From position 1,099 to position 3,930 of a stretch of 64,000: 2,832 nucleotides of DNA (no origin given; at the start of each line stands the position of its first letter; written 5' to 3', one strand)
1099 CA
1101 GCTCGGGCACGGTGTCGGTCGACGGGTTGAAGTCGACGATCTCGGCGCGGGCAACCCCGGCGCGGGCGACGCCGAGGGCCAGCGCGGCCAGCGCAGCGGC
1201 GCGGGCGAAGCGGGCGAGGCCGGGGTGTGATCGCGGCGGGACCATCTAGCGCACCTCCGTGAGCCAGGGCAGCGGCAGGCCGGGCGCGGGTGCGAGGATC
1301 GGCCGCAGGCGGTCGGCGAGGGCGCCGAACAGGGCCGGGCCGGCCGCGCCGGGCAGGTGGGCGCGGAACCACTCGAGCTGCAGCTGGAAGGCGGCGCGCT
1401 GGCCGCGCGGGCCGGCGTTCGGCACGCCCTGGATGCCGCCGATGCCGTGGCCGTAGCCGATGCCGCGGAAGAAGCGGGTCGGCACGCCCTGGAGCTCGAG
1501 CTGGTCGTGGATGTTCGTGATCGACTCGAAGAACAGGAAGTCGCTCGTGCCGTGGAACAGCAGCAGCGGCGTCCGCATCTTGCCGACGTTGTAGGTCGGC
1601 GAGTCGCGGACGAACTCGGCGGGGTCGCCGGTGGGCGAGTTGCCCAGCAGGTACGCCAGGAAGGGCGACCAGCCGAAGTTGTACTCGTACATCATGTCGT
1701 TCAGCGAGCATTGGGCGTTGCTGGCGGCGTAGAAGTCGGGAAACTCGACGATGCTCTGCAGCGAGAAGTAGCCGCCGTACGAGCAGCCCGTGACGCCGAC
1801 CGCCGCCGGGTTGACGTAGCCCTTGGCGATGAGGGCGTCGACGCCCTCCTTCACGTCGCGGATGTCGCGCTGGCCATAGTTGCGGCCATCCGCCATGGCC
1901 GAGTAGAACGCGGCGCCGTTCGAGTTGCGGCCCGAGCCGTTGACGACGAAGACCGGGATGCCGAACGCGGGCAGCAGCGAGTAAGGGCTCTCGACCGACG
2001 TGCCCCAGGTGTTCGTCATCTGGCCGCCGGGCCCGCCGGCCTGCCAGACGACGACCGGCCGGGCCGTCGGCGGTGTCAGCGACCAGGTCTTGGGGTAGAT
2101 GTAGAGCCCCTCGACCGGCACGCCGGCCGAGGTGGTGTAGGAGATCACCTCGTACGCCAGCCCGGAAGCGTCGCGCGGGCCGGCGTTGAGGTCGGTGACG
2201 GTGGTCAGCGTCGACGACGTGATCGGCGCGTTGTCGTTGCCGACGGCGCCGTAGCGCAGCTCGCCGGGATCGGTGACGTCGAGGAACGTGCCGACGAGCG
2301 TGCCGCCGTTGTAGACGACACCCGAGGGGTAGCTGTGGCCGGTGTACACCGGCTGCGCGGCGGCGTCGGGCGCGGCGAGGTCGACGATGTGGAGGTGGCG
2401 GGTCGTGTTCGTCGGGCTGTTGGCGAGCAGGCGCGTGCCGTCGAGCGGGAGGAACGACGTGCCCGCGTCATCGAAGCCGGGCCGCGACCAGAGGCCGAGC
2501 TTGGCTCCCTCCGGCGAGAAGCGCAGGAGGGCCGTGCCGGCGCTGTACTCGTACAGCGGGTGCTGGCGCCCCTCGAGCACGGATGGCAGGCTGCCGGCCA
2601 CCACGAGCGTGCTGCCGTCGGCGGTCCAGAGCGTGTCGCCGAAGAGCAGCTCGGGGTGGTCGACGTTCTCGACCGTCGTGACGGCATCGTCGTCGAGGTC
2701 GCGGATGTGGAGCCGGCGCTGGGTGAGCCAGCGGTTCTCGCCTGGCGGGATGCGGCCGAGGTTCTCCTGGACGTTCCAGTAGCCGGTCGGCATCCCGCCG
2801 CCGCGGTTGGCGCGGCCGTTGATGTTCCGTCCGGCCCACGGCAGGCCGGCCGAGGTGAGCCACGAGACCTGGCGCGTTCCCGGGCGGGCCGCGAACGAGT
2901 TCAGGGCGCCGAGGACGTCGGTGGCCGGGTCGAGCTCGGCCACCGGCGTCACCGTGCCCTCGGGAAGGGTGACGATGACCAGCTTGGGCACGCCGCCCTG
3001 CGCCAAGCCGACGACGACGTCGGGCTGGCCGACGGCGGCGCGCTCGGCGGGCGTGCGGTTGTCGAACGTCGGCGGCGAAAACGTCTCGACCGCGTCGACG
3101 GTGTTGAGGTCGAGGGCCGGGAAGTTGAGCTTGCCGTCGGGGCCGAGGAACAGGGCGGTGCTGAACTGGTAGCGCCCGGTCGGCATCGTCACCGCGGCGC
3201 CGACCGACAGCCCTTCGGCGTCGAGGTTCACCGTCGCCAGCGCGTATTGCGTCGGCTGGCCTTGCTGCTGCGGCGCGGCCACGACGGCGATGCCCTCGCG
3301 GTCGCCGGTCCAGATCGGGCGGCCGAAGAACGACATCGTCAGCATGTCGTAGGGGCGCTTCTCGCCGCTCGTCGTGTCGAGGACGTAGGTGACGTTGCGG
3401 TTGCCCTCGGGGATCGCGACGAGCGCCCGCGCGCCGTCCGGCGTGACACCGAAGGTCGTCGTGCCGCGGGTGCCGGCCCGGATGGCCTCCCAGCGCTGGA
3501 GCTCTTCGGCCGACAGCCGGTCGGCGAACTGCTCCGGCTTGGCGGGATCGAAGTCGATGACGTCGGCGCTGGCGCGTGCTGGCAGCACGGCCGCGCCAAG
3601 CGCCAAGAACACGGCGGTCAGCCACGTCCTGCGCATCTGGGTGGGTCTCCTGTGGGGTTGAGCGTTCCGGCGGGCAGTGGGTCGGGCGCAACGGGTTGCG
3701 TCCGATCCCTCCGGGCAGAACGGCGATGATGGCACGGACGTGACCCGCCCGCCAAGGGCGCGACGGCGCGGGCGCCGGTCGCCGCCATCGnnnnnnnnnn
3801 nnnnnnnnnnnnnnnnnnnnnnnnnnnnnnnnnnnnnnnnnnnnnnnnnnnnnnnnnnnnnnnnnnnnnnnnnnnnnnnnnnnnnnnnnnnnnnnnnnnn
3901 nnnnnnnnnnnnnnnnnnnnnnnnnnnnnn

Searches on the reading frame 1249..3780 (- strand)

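Call 69: search_protein_families(library=pfam, proteins=[window:1249-3780:-], max_evalue=0.00001)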
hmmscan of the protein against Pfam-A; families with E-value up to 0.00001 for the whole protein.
window:1249-3780:- (844 aa): 1 family
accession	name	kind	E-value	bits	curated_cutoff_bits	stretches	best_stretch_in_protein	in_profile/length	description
PF00326.27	Peptidase_S9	-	6.7e-23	81.7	22.6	1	601-781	8-190/213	Prolyl oligopeptidase family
